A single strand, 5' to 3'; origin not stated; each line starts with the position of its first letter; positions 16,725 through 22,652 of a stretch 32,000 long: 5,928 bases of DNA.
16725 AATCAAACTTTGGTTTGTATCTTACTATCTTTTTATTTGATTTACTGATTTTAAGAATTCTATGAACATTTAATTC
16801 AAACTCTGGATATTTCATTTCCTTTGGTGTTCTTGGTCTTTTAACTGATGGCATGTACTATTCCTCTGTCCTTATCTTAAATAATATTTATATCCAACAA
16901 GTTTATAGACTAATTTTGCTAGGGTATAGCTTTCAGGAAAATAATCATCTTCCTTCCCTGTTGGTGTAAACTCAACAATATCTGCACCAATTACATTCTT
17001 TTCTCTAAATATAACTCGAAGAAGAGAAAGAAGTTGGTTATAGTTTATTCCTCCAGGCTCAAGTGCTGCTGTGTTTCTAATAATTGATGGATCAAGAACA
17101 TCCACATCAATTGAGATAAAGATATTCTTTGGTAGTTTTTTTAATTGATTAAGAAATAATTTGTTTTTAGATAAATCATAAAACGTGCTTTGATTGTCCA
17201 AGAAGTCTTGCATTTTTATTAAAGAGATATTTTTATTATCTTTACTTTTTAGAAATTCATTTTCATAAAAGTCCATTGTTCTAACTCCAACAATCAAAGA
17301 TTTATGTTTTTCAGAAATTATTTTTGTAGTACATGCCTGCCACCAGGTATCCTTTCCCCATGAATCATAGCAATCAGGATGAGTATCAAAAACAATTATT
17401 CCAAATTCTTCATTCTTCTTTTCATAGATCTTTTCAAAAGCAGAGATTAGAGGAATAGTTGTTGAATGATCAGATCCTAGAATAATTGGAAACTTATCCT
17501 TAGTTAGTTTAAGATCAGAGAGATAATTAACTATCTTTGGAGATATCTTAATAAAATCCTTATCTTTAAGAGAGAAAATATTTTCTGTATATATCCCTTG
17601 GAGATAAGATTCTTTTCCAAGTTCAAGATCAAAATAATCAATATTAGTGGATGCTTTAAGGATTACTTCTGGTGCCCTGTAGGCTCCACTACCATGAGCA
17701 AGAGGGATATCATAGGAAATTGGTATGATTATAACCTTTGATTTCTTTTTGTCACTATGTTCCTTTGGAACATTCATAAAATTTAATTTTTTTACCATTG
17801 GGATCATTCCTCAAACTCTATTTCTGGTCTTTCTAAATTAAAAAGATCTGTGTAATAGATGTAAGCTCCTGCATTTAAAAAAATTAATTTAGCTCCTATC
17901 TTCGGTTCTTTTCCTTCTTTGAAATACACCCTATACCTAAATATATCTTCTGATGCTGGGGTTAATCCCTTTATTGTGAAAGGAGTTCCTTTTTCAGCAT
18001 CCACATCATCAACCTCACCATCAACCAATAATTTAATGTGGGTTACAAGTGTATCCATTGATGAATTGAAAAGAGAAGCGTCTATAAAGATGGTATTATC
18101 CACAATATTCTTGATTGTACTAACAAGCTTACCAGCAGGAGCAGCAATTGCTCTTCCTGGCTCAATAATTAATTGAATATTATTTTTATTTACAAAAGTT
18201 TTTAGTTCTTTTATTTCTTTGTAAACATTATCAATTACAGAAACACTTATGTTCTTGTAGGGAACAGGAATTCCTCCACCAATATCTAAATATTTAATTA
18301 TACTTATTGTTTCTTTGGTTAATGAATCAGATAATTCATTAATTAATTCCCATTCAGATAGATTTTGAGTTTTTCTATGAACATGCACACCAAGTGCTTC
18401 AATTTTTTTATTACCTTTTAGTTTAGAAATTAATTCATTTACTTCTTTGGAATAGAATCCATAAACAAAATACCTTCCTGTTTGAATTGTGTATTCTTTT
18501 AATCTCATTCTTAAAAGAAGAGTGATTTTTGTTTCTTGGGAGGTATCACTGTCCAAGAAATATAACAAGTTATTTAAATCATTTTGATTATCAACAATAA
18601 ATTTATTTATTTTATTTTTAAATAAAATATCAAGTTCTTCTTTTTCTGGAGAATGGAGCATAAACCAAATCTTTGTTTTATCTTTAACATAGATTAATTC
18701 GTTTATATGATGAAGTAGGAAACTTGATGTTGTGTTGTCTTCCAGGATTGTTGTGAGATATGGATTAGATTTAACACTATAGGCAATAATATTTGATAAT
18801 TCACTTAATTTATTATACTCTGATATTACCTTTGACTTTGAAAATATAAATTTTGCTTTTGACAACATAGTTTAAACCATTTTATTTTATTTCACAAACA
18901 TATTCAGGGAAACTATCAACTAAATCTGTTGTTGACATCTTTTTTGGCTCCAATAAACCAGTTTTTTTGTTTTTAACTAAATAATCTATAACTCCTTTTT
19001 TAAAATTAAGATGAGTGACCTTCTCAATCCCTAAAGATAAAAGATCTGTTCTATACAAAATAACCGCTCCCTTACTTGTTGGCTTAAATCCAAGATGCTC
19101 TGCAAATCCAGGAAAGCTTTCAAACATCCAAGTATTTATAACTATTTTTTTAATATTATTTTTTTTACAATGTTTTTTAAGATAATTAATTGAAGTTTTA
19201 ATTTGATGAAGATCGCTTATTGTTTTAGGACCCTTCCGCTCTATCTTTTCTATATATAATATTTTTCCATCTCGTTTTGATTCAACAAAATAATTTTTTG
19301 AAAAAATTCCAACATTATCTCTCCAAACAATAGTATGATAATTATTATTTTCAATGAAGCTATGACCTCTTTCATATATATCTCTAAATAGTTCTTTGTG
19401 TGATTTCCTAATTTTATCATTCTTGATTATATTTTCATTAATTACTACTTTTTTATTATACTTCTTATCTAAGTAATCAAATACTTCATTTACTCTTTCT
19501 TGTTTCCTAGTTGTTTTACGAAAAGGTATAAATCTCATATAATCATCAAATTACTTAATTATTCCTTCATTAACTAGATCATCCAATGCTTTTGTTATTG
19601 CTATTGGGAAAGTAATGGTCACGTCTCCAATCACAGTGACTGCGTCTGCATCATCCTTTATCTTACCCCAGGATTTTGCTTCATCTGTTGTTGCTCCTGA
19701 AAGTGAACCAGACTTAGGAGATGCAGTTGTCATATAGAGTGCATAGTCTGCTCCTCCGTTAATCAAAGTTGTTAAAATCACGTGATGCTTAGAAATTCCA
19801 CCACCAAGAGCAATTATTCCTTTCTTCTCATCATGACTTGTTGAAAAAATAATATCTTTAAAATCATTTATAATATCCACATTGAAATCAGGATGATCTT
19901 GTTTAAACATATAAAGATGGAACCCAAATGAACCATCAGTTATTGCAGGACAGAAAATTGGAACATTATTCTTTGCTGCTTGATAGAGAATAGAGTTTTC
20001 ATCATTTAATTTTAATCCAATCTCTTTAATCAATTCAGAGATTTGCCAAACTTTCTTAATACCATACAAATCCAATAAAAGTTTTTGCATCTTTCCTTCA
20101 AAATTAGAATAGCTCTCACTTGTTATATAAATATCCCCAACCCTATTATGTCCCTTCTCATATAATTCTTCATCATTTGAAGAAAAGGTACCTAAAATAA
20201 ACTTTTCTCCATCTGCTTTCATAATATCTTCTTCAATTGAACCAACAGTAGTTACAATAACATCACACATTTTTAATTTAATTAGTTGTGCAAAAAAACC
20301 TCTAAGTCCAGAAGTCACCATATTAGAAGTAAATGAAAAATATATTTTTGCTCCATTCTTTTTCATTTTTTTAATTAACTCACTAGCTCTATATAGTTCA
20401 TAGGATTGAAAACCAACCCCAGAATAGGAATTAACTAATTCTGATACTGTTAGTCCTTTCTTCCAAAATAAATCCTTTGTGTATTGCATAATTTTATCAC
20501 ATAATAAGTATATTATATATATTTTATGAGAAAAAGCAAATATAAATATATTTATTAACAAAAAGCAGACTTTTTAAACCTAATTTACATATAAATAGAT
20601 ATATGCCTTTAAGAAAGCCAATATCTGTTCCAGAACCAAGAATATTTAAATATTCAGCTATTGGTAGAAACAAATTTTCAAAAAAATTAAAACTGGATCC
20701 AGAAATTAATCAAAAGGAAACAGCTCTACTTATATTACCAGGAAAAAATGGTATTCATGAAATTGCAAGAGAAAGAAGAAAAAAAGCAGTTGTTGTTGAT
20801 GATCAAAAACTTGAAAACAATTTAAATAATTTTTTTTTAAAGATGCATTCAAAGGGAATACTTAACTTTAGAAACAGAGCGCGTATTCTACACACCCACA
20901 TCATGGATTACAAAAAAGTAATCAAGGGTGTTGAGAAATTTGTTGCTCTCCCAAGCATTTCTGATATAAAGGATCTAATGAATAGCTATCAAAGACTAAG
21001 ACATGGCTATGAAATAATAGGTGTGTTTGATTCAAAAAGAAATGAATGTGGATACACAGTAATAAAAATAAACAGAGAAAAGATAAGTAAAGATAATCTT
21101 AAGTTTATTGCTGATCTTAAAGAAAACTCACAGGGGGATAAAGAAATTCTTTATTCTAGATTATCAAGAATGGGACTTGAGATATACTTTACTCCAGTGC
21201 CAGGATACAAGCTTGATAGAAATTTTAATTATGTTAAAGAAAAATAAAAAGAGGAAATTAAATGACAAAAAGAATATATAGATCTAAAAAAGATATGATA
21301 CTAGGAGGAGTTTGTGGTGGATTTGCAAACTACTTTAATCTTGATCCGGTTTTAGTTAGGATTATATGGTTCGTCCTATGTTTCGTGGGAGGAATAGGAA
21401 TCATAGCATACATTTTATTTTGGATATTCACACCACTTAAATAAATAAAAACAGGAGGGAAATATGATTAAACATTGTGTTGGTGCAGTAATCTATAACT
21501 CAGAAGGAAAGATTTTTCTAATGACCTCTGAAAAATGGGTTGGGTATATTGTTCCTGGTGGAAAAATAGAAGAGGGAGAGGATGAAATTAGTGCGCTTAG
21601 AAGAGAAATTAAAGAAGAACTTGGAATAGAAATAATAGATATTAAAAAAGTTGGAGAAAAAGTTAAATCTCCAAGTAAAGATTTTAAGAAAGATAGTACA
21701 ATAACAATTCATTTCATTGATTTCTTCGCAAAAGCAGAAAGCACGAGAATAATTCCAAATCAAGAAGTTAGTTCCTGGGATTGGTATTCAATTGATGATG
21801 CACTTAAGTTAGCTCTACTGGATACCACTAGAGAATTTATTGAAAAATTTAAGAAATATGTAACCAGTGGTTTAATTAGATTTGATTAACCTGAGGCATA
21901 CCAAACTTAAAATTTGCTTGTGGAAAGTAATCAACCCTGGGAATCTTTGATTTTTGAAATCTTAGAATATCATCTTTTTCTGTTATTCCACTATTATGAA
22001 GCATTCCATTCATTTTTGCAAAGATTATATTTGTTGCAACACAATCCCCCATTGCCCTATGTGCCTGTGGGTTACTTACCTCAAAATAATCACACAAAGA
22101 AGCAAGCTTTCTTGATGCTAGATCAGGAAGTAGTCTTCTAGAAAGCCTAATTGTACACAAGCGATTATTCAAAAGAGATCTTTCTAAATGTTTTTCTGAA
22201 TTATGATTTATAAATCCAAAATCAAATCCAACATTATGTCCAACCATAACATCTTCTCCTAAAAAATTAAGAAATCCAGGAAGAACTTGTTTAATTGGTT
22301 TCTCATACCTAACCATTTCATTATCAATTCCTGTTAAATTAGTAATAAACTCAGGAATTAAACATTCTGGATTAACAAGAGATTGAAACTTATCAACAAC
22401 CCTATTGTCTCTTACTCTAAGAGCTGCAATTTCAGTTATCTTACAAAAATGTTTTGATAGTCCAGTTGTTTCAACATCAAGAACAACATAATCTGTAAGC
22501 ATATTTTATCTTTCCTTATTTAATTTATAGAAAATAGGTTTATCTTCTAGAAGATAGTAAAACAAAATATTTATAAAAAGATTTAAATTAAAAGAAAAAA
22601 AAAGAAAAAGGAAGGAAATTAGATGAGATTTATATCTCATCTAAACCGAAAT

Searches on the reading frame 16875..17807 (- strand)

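Call 14: search_protein_families(library=pfam, proteins=[window:16875-17807:-], max_evalue=0.001)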
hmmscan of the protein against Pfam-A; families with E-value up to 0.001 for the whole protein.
window:16875-17807:- (311 aa): 1 family
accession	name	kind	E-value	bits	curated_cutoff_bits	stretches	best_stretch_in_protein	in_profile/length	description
PF00491.26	Arginase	-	3.9e-37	128.7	22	1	24-287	2-262/280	Arginase family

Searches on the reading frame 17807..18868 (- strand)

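Call 14: search_protein_families(library=pfam, proteins=[window:17807-18868:-], max_evalue=0.001)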
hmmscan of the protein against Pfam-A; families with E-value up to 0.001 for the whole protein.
window:17807-18868:- (354 aa): 1 family
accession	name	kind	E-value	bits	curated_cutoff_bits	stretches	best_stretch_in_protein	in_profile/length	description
PF02784.22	Orn_Arg_deC_N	-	3.4e-11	43.4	23.4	1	64-243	61-247/247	Pyridoxal-dependent decarboxylase, pyridoxal binding domain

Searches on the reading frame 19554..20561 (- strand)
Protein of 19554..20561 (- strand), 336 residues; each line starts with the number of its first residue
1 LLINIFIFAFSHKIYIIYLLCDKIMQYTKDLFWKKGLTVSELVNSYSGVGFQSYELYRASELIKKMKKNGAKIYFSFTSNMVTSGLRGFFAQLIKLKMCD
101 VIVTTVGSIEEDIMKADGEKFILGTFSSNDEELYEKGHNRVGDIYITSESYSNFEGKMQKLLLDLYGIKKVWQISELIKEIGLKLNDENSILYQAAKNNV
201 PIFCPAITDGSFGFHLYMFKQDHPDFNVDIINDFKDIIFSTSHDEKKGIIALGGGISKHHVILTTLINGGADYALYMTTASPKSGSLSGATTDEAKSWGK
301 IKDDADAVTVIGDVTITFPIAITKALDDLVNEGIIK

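Call 14: search_protein_families(library=pfam, proteins=[window:19554-20561:-], max_evalue=0.001)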
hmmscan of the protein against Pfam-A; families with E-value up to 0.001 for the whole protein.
window:19554-20561:- (336 aa): 1 family
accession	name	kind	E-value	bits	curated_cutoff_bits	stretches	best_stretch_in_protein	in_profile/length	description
PF01916.23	DS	-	9.2e-102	340.6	27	1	41-322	1-285/288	Deoxyhypusine synthase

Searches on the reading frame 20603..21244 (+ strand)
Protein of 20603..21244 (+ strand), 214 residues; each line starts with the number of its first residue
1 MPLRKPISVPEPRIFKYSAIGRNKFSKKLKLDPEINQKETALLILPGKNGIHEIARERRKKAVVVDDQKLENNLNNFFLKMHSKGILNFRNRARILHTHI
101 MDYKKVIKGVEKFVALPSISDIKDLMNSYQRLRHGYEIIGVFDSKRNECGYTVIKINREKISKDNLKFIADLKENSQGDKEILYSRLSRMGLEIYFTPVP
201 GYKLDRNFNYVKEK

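Call 10: search_protein_families(library=pfam, proteins=[window:20603-21244:+], max_evalue=10)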
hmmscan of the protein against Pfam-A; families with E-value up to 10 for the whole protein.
window:20603-21244:+ (214 aa): 4 families
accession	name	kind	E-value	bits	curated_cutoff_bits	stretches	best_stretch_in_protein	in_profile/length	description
PF04409.17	DUF530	-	0.0027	16.6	27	1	24-107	223-305/521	Protein of unknown function (DUF530)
PF04845.19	PurA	-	0.027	14.3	25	1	120-178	48-105/219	PurA ssDNA and RNA-binding protein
PF01400.30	Astacin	-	0.037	14.1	22.5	1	17-105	58-145/189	Astacin (Peptidase family M12A)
PF22219.1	DUF3829_2nd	-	0.14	12.7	27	1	84-137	17-72/104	DUF3829-like, C-terminal domain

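Call 11: search_protein_families(library=ncbifam, proteins=[window:20603-21244:+], max_evalue=10)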
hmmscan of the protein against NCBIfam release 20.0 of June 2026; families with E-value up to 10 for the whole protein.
window:20603-21244:+ (214 aa): 0 families

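Call 21: find_homologous_proteins(query=window:20603-21244:+, max_evalue=0.01)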
Query window:20603-21244:+ (214 aa): 5 proteins with E <= 0.01 among 167 candidates.
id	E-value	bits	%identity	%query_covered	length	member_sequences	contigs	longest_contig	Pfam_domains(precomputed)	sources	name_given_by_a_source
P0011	2.4e-135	467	100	100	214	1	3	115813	-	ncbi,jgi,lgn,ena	-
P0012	7.0e-81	289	63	99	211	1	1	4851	-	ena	-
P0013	1.1e-70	256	58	99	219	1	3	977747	-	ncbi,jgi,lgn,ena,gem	-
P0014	4.7e-31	126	38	97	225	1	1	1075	-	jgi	jgi:hypothetical protein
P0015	5.1e-30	123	42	95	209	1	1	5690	-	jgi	jgi:hypothetical protein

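Call 46: find_encoding_contigs(protein=P0013, flank=6000, max_places=3)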
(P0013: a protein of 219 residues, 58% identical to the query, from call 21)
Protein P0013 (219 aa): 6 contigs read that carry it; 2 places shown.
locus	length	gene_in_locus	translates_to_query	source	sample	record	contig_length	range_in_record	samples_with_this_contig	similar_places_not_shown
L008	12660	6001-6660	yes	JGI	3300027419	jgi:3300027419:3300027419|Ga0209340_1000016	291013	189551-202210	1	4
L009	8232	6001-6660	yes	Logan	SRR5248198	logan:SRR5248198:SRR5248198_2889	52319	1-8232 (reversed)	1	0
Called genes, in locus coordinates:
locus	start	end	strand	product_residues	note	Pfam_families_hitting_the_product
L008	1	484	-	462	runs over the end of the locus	PF02163:Peptidase_M50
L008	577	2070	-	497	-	PF11139:SfLAP (weak)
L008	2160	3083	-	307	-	PF00491:Arginase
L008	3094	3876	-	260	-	-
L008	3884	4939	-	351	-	PF02784:Orn_Arg_deC_N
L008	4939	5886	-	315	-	PF01916:DS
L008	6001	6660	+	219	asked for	-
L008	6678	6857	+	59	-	PF04024:PspC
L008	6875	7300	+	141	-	PF00293:NUDIX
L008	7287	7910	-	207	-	PF00929:RNase_T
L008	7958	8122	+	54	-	-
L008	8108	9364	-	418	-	PF00091:Tubulin, PF12327:FtsZ_C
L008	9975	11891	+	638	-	PF02824:TGS, PF07973:tRNA_SAD, PF00587:tRNA-synt_2b, PF03129:HGTP_anticodon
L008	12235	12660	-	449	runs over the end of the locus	PF06245:DUF1015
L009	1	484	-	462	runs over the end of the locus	PF02163:Peptidase_M50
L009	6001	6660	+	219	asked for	-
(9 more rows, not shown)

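Call 82: search_protein_families(library=phrogs, proteins=[window:20603-21244:+], max_evalue=0.1)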
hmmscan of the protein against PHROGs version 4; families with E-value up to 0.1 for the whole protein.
window:20603-21244:+ (214 aa): 1 family
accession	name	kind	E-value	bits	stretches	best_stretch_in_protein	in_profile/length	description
phrog_17689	-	unknown function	0.045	14.5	0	68-80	13-25/48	-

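Call 83: search_protein_families(library=padloc, proteins=[window:20603-21244:+], max_evalue=0.1)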
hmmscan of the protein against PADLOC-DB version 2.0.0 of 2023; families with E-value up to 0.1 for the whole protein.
window:20603-21244:+ (214 aa): 0 families

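Call 86: find_related_loci(query=A3, collection=viral_contigs, flank=6000)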
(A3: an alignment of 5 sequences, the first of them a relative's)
Query A3 (214 aa) in viral_contigs; peptide patterns used: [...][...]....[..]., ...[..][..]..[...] (x = any residue, [..] = any of these).
64 stretches matched a pattern, but none encodes a relative of the query by tblastn (E <= 1e-3).

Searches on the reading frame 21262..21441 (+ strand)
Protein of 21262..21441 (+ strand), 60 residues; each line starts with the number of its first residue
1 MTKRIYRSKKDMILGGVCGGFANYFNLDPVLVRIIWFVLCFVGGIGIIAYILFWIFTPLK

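Call 68: search_protein_families(library=pfam, proteins=[window:21262-21441:+], max_evalue=0.001)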
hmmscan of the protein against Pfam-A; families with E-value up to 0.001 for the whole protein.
window:21262-21441:+ (60 aa): 1 family
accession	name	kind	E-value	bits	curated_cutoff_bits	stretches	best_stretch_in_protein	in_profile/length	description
PF04024.17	PspC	-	3.5e-25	88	25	1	3-59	1-57/58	PspC domain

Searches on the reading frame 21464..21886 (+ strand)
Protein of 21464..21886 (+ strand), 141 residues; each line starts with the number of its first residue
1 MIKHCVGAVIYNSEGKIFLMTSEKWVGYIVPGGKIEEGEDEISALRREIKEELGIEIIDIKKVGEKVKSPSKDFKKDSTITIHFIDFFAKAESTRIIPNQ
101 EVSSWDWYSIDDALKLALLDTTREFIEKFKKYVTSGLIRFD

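Call 14: search_protein_families(library=pfam, proteins=[window:21464-21886:+], max_evalue=0.001)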
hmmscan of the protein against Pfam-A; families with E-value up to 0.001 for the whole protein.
window:21464-21886:+ (141 aa): 1 family
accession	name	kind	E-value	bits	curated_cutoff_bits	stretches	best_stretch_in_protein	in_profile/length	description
PF00293.34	NUDIX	-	1.6e-19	70.7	21.1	1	5-128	5-133/134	NUDIX domain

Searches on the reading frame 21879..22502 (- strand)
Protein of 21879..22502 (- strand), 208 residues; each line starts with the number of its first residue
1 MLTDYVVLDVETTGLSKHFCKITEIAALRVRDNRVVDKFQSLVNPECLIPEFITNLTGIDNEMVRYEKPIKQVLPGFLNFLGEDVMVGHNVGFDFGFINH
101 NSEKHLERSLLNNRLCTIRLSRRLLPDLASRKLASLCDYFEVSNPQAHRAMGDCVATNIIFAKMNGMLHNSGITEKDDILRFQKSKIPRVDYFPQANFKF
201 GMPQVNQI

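Call 14: search_protein_families(library=pfam, proteins=[window:21879-22502:-], max_evalue=0.001)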
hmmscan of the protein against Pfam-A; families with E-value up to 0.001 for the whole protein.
window:21879-22502:- (208 aa): 1 family
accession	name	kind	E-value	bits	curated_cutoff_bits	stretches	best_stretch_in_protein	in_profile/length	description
PF00929.31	RNase_T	-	2.2e-36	126.3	24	1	6-160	1-163/164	Exonuclease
